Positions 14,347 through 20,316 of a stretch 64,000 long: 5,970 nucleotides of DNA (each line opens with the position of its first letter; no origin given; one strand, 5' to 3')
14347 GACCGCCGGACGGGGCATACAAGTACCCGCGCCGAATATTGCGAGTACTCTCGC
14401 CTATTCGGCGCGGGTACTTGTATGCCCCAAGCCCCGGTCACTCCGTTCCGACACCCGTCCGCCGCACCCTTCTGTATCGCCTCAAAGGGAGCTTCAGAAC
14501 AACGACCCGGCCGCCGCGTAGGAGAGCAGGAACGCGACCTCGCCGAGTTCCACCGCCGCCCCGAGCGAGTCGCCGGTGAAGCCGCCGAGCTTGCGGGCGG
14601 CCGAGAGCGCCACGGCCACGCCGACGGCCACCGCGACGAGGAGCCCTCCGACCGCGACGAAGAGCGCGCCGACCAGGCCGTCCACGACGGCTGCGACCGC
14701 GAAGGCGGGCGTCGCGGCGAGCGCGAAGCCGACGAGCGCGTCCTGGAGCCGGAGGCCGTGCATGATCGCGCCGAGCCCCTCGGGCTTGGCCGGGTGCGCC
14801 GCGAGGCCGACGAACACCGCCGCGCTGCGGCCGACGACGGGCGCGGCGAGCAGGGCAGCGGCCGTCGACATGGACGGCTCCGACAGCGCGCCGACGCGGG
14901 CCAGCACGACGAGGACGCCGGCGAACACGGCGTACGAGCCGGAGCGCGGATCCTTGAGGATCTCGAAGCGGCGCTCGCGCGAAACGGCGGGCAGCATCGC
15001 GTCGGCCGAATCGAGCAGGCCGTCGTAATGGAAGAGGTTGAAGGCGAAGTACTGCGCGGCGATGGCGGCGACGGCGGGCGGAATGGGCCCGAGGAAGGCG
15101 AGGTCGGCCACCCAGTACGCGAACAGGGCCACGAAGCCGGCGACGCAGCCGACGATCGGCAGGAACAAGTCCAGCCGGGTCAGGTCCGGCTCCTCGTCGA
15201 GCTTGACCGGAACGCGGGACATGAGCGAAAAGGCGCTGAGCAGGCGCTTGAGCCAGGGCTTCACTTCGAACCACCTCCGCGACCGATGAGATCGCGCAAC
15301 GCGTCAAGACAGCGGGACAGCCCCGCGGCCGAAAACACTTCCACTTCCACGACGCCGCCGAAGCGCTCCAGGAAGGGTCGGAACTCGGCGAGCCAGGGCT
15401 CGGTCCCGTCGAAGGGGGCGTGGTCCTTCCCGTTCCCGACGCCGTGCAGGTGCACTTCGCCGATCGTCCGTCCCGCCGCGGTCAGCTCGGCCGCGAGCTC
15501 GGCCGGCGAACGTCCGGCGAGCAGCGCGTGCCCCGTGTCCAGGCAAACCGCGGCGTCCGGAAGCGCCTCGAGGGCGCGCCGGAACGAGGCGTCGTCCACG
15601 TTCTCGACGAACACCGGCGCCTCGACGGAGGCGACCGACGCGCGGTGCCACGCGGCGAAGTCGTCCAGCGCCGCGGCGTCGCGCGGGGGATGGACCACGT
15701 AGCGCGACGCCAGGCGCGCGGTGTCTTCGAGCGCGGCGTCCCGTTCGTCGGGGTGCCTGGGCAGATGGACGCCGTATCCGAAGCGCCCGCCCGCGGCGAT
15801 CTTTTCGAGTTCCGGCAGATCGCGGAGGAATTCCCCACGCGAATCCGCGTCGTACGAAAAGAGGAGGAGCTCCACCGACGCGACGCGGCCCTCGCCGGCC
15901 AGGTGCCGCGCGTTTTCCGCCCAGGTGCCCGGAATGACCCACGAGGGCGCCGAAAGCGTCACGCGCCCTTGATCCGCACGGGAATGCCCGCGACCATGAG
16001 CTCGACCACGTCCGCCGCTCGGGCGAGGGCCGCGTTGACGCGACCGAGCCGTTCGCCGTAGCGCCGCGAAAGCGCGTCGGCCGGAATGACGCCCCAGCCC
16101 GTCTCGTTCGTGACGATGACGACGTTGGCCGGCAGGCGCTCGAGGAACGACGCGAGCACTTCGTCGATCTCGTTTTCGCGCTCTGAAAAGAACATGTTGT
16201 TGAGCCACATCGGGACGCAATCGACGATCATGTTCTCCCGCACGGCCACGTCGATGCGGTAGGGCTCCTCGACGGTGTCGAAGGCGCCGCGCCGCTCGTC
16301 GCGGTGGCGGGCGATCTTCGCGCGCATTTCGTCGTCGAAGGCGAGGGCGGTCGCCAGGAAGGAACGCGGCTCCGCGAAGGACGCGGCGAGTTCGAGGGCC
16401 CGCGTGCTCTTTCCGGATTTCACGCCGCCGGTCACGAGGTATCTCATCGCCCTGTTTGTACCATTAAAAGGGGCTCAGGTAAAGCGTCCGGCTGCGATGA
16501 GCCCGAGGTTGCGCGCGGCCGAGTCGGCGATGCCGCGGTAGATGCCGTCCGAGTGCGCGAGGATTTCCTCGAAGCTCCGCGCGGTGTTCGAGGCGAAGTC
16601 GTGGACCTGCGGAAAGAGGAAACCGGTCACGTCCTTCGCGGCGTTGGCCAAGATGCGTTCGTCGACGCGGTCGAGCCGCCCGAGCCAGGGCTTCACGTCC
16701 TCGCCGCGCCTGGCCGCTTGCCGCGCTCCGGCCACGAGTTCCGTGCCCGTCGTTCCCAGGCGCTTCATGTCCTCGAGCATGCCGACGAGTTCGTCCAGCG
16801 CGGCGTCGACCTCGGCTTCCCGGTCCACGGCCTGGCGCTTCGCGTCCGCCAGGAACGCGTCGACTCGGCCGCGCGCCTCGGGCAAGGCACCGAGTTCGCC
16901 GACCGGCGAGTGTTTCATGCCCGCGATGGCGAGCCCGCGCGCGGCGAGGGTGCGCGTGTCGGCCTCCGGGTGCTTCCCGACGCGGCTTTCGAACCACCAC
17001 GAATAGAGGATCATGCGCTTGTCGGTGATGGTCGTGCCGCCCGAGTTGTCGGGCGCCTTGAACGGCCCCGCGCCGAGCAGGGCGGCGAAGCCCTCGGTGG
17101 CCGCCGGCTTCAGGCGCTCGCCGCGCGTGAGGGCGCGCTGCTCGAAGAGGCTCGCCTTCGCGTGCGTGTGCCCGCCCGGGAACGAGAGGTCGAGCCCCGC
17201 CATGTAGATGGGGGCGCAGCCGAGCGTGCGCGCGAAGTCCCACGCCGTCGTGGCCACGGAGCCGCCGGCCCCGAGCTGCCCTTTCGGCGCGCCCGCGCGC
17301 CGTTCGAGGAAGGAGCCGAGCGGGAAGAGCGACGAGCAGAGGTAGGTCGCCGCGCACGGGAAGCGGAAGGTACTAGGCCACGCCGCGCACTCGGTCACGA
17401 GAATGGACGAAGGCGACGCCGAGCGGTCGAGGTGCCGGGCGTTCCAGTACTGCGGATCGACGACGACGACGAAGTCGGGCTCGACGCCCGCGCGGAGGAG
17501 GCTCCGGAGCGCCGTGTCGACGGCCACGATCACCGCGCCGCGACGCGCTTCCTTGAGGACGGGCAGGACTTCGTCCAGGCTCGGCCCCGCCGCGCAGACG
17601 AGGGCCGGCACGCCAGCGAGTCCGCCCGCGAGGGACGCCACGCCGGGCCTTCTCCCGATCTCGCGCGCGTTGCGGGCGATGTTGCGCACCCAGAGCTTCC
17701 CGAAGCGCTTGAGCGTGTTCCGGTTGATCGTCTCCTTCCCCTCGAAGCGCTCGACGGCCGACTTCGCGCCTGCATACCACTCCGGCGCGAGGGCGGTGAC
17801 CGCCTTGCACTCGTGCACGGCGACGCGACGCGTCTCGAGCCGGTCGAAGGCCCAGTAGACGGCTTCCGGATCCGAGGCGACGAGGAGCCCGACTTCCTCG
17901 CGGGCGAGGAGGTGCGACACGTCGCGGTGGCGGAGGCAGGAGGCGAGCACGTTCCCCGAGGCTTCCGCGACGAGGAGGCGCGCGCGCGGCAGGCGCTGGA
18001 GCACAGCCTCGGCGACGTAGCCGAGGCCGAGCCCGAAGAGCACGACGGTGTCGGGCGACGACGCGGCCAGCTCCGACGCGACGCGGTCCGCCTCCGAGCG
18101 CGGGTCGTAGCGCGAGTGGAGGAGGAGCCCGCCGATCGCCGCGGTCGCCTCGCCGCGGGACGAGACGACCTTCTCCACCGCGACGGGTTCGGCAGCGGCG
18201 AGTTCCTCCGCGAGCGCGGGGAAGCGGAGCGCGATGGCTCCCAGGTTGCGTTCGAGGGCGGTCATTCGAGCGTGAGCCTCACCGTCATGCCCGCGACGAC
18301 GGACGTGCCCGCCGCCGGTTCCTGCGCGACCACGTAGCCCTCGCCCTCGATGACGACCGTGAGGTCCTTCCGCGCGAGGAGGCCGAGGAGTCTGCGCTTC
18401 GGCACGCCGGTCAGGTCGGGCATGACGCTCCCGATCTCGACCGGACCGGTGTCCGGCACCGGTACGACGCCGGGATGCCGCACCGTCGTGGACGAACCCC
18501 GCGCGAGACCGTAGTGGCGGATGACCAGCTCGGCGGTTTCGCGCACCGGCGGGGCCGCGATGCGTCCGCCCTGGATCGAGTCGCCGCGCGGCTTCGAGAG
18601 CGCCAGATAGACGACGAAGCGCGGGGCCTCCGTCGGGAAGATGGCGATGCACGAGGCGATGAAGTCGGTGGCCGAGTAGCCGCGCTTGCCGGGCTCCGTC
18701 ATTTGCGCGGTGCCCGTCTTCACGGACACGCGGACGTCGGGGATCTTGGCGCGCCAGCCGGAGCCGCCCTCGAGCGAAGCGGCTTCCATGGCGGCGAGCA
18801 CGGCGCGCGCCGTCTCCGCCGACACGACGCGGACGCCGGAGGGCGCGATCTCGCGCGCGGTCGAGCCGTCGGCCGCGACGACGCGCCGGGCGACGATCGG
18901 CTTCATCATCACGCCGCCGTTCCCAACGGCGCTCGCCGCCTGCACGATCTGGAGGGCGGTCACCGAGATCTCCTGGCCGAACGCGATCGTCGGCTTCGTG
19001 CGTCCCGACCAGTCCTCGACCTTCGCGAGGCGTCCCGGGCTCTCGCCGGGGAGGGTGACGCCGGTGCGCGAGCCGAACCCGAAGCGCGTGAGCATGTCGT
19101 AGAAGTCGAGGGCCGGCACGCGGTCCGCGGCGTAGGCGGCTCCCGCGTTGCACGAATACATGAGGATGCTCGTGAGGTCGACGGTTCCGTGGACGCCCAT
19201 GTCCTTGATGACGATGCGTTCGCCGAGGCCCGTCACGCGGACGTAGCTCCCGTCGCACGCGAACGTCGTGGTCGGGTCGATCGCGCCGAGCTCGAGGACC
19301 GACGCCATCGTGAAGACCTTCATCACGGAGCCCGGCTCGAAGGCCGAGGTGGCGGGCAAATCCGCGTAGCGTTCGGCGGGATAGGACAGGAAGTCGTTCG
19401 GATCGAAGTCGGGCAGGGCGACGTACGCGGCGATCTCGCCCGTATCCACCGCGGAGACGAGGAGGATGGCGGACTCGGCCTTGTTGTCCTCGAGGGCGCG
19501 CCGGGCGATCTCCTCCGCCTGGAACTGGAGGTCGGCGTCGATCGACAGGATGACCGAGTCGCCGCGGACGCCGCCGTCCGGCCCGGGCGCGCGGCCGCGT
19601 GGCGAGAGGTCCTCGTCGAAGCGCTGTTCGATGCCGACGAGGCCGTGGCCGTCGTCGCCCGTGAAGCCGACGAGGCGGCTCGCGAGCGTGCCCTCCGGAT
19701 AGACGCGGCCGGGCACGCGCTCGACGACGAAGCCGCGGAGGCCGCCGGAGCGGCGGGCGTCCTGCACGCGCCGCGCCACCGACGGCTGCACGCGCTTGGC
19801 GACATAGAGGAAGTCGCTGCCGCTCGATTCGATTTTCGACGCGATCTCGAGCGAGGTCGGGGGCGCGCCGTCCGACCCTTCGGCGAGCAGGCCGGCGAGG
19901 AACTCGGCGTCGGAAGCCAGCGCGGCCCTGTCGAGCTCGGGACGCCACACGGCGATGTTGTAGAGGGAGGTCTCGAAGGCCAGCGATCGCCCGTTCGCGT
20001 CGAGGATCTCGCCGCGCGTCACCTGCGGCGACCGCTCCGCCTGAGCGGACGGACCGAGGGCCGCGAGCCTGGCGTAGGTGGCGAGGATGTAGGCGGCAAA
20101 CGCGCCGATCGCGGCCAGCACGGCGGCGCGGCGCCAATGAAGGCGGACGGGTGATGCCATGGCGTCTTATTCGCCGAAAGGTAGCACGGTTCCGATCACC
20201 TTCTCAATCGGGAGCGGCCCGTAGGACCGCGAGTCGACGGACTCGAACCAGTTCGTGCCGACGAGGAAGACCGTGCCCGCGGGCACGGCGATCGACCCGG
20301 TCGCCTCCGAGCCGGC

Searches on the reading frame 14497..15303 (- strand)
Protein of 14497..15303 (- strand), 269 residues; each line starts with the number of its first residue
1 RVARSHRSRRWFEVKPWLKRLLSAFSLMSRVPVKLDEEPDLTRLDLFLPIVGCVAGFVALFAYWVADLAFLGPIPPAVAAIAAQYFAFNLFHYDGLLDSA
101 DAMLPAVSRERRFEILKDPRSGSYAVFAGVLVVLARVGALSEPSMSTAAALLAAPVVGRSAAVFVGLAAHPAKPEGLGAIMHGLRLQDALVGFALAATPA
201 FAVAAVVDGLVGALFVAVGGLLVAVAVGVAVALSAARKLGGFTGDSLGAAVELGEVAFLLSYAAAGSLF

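Call 68: search_protein_families(library=pfam, proteins=[window:14497-15303:-], max_evalue=0.001)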
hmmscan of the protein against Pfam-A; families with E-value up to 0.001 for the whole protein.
window:14497-15303:- (269 aa): 1 family
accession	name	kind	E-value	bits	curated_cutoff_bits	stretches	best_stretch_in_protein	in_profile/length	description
PF02654.20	CobS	-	1.8e-40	139.7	23.2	1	24-260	1-207/207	Cobalamin-5-phosphate synthase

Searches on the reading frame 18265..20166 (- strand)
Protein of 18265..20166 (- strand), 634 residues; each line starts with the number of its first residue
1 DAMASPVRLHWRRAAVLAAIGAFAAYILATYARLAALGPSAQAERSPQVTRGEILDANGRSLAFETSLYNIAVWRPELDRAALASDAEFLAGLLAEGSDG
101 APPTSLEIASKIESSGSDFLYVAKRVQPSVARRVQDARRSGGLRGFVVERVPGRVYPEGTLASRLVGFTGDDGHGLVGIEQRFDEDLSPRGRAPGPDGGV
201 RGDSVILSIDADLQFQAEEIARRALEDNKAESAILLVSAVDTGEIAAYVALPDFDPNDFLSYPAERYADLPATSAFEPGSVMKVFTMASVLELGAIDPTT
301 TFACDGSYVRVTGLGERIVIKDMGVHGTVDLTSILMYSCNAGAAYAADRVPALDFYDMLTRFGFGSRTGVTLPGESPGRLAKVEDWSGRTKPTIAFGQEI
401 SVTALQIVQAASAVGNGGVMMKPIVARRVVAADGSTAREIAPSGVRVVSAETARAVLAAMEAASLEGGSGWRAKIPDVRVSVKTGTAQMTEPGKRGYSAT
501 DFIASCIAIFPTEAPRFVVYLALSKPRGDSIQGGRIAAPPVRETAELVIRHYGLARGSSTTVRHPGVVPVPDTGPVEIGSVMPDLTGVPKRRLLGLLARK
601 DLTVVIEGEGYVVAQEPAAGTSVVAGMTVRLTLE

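Call 68: search_protein_families(library=pfam, proteins=[window:18265-20166:-], max_evalue=0.001)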
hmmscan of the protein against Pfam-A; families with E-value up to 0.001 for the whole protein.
window:18265-20166:- (634 aa): 3 families
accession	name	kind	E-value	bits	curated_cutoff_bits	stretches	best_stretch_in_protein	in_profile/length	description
PF00905.27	Transpeptidase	-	6.4e-55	186.9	22.1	1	239-543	7-296/299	Penicillin binding protein transpeptidase domain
PF03717.20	PBP_dimer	-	2.3e-12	48.1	24.4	1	49-171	4-125/180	Penicillin-binding Protein dimerisation domain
PF03793.24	PASTA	-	1.3e-10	41.5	23.2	1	581-633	2-62/64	PASTA domain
